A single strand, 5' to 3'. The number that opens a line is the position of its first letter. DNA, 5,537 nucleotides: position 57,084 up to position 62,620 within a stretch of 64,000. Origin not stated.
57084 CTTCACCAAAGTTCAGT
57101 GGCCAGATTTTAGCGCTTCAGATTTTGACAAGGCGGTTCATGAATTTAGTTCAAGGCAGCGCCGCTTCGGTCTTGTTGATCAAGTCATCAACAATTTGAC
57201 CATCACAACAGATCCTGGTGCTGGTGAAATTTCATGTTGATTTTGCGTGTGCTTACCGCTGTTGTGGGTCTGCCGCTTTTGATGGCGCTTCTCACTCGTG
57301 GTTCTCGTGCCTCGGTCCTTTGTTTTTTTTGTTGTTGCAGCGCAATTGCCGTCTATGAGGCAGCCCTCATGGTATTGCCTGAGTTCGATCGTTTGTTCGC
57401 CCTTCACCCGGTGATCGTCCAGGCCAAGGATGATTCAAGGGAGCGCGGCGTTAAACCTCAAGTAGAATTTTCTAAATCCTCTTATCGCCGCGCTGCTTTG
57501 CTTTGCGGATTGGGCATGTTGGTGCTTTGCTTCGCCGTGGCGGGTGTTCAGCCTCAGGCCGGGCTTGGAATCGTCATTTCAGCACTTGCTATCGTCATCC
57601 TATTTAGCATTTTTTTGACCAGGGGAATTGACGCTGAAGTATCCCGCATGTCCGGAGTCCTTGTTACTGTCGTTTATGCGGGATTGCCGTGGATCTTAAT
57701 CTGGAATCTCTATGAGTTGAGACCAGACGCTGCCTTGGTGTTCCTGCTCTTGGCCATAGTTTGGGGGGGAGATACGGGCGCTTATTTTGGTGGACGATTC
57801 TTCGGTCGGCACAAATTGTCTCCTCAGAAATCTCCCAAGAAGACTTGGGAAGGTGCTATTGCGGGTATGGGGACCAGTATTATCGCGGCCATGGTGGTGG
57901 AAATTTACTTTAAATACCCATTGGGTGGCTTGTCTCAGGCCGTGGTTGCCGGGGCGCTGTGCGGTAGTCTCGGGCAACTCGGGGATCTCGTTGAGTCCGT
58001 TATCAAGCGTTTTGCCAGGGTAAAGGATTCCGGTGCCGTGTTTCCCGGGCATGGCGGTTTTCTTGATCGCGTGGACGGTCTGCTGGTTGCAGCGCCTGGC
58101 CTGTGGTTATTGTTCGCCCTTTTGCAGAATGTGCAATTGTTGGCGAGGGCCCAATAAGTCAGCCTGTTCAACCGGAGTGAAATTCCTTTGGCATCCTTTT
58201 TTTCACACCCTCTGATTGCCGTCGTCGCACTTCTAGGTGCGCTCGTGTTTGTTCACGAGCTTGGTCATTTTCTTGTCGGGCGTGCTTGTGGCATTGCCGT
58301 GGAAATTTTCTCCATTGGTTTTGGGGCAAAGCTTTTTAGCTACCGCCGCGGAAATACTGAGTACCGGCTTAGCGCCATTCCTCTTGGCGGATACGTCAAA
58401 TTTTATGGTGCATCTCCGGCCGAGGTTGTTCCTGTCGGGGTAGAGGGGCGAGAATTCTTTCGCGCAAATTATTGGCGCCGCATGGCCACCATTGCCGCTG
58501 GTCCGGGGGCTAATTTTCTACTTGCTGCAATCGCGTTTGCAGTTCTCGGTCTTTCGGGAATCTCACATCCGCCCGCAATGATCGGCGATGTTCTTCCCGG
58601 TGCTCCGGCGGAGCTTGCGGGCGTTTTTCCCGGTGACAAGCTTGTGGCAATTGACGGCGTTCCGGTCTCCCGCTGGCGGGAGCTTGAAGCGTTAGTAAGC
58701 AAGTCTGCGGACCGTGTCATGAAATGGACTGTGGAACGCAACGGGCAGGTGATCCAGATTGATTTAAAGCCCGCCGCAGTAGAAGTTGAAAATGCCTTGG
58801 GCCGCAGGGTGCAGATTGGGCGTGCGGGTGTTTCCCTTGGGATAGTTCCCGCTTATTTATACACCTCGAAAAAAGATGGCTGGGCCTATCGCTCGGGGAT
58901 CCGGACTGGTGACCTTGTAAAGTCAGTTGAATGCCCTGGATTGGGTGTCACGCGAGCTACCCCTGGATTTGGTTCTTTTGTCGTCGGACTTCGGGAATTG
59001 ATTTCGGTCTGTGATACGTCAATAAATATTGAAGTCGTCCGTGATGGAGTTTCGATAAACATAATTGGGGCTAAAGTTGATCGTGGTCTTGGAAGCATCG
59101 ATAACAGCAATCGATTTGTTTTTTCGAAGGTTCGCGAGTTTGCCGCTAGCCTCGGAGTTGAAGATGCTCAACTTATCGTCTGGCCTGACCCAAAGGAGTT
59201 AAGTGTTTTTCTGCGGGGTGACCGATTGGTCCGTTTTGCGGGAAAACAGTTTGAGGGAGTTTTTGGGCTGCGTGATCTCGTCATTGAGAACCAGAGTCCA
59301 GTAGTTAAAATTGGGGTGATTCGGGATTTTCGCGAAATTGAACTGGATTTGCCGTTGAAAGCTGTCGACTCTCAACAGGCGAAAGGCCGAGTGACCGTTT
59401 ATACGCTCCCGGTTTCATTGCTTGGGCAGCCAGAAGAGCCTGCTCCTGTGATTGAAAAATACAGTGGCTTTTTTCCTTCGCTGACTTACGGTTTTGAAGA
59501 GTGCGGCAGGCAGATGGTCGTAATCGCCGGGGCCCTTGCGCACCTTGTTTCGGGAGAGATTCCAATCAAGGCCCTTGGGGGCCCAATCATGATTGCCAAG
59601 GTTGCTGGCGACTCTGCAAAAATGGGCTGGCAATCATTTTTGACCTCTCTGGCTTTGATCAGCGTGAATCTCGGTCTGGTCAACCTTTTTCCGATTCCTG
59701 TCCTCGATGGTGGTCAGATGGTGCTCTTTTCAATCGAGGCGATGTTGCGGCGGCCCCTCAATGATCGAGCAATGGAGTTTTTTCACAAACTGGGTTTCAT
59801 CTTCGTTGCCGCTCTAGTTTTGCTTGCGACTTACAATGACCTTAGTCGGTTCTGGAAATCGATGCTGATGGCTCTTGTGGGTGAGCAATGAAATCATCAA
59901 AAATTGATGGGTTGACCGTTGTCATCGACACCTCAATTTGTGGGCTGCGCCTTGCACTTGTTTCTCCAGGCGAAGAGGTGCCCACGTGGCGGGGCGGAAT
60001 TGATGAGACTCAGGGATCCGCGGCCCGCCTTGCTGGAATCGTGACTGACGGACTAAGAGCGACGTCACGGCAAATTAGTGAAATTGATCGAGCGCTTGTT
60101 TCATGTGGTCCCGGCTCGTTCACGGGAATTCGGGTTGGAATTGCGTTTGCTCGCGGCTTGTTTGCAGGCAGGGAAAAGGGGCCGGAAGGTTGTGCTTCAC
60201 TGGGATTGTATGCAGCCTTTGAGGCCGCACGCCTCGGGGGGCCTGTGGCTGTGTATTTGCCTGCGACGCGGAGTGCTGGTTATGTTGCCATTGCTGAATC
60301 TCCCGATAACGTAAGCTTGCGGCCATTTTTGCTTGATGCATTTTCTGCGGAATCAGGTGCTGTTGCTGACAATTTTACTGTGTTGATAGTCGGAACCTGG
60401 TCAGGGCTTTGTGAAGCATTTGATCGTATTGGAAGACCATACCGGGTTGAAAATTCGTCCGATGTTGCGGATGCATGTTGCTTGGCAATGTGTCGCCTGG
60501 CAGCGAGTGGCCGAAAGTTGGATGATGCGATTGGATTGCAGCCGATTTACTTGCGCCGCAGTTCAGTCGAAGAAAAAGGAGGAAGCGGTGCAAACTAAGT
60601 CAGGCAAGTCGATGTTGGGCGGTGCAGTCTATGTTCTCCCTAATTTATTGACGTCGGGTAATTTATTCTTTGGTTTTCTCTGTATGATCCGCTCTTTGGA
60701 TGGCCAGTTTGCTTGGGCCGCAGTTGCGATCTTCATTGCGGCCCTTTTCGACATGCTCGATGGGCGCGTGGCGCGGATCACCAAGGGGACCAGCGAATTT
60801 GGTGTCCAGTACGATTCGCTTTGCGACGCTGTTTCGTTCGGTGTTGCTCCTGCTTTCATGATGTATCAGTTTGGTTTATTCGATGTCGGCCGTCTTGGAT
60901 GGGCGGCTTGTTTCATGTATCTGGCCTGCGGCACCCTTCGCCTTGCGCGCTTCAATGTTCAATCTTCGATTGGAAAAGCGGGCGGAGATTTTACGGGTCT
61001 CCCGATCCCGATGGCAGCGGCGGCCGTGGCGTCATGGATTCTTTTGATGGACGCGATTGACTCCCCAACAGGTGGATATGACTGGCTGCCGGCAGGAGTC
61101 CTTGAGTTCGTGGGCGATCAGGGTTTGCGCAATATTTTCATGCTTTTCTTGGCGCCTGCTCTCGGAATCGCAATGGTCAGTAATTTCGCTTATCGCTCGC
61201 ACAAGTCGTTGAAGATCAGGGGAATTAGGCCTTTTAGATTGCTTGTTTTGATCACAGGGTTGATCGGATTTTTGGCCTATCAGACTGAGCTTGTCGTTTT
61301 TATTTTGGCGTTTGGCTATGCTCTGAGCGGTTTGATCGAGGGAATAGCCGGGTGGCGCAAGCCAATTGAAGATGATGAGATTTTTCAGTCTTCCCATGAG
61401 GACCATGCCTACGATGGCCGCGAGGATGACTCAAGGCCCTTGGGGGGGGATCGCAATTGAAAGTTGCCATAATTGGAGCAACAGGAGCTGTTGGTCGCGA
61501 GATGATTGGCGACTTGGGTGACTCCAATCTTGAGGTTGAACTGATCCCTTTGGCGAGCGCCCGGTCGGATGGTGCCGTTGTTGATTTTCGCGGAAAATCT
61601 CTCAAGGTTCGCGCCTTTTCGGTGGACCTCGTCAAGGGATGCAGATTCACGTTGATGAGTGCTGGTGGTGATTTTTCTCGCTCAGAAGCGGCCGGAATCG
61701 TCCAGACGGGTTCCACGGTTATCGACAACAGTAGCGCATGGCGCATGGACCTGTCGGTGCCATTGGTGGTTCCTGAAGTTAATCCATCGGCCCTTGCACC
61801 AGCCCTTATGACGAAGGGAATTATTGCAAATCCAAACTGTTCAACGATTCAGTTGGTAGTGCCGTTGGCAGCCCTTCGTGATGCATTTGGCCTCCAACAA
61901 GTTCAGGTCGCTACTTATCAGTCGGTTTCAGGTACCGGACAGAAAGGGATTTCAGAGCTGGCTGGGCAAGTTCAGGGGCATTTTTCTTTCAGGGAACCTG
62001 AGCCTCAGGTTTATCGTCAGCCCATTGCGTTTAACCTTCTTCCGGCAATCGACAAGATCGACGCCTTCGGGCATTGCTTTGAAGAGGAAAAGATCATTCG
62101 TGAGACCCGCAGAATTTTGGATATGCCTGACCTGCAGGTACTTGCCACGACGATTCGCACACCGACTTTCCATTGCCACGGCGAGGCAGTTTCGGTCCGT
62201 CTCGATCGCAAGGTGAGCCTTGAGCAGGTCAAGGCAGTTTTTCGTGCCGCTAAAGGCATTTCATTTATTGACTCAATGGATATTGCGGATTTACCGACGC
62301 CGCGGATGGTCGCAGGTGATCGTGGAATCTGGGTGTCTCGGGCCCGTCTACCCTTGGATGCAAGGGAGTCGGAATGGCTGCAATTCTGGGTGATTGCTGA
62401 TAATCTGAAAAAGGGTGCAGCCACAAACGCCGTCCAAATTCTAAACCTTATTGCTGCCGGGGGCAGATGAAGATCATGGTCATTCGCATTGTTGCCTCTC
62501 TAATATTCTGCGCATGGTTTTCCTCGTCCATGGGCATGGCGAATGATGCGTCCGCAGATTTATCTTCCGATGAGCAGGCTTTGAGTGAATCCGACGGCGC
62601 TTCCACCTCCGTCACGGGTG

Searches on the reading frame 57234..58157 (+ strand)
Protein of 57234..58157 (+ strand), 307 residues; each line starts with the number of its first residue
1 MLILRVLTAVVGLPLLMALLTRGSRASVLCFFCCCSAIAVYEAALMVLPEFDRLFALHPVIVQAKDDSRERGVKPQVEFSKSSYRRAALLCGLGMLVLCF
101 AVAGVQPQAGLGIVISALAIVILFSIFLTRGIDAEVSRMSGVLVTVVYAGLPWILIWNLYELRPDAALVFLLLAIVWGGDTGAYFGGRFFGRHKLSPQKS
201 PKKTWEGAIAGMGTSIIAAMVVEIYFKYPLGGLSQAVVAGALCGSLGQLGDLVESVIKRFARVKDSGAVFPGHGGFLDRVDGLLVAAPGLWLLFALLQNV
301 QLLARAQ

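Call 82: search_protein_families(library=pfam, proteins=[window:57234-58157:+], max_evalue=0.0001)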
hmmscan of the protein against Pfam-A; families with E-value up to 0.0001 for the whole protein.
window:57234-58157:+ (307 aa): 1 family
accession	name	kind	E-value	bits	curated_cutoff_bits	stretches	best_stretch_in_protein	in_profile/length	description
PF01148.25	CTP_transf_1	-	2.7e-50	172.1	24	1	83-296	50-263/264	Cytidylyltransferase family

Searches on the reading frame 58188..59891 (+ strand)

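Call 82: search_protein_families(library=pfam, proteins=[window:58188-59891:+], max_evalue=0.0001)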
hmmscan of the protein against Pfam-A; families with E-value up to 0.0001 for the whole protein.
window:58188-59891:+ (567 aa): 4 families
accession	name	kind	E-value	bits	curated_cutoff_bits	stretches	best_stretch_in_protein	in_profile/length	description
PF02163.28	Peptidase_M50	-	1.4e-63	214.7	27.2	1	12-542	2-220/221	Peptidase family M50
PF17820.7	PDZ_6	-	2e-12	47.1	27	1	132-184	2-54/54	PDZ domain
PF13180.12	PDZ_2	-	3.3e-07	30.9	27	1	130-194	14-79/80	PDZ domain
PF00595.29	PDZ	-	4e-07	30.7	23.2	1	128-168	25-65/81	PDZ domain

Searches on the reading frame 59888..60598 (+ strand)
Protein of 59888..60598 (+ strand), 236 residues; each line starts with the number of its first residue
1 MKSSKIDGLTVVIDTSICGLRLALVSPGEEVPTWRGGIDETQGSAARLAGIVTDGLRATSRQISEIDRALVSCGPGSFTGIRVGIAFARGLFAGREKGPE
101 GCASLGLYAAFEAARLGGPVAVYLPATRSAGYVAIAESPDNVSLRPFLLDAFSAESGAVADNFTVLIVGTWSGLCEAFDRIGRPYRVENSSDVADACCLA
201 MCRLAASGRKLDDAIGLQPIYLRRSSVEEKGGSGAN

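Call 82: search_protein_families(library=pfam, proteins=[window:59888-60598:+], max_evalue=0.0001)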
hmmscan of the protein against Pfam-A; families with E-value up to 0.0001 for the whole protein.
window:59888-60598:+ (236 aa): 1 family
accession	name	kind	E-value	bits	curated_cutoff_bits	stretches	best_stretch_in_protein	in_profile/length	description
PF00814.31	TsaD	-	9.5e-08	32.5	24.8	1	46-105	31-90/264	tRNA N6-adenosine threonylcarbamoyltransferase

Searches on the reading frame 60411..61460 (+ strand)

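Call 82: search_protein_families(library=pfam, proteins=[window:60411-61460:+], max_evalue=0.0001)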
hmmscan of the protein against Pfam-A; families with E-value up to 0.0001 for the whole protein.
window:60411-61460:+ (349 aa): 1 family
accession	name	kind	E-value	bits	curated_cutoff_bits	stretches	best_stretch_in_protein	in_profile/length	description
PF01066.26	CDP-OH_P_transf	-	5.4e-22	79.2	22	1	75-215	2-137/152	CDP-alcohol phosphatidyltransferase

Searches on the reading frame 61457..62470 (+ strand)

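Call 82: search_protein_families(library=pfam, proteins=[window:61457-62470:+], max_evalue=0.0001)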
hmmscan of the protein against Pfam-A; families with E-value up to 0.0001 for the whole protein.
window:61457-62470:+ (337 aa): 2 families
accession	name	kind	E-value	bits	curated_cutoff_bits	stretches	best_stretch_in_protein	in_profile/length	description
PF02774.23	Semialdhyde_dhC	-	8.9e-37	127.4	26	1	137-318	1-183/184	Semialdehyde dehydrogenase, dimerisation domain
PF01118.30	Semialdhyde_dh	-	1.1e-24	87.6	26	1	2-114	1-119/121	Semialdehyde dehydrogenase, NAD binding domain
